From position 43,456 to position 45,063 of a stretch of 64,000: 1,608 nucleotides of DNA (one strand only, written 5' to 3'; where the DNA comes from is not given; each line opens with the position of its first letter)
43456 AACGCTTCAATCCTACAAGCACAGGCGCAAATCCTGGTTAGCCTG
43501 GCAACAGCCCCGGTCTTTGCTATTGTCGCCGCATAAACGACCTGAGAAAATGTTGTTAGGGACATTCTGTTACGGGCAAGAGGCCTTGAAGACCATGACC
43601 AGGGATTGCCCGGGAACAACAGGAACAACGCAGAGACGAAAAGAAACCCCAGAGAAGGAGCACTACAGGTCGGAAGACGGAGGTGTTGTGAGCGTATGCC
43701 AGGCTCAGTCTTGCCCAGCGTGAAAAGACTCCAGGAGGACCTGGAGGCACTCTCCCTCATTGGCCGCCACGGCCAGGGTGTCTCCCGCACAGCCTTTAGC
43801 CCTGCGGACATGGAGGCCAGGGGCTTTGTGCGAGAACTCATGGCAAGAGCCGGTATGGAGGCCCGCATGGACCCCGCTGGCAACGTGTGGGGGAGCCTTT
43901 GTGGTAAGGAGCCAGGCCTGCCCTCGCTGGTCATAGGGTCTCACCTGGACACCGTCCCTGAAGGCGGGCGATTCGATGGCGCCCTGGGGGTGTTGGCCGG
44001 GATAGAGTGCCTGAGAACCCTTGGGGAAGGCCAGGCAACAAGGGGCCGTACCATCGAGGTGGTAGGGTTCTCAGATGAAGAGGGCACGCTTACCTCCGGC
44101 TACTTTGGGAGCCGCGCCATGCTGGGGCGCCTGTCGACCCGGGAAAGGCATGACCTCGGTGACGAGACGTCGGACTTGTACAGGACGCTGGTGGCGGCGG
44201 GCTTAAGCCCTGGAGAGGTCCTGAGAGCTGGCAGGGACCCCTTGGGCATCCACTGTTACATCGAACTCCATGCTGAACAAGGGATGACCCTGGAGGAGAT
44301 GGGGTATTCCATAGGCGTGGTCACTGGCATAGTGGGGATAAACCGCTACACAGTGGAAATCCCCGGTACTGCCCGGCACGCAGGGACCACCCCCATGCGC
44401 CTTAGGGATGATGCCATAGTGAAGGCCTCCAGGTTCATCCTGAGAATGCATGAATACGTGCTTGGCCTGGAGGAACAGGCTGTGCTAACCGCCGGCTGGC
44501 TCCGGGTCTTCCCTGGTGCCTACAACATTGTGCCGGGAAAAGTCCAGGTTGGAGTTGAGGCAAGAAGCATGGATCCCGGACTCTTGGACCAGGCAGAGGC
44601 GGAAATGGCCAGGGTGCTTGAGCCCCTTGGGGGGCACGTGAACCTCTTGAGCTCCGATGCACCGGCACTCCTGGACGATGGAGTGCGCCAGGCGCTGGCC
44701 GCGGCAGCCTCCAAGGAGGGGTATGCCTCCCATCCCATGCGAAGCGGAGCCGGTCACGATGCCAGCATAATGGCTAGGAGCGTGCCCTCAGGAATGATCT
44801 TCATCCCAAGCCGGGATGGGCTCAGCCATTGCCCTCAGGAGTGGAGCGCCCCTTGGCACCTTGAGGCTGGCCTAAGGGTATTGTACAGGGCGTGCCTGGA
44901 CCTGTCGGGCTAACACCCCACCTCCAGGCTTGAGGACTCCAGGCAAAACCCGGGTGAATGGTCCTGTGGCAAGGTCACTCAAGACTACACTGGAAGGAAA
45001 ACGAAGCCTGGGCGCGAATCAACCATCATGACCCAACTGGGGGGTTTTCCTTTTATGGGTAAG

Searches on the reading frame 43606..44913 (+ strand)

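Call 25: search_protein_families(library=pfam, proteins=[window:43606-44913:+])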
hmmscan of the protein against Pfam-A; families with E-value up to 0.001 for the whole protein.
window:43606-44913:+ (435 aa): 3 families
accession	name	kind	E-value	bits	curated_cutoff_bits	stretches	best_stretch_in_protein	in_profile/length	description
PF01546.33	Peptidase_M20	-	1.4e-24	87.6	24.6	1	110-430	2-204/206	Peptidase family M20/M25/M40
PF04389.22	Peptidase_M28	-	2.3e-07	31.2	21.3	1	93-173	1-77/193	Peptidase family M28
PF07687.19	M20_dimer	-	6.6e-05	23.3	21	1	241-341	2-102/107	Peptidase dimerisation domain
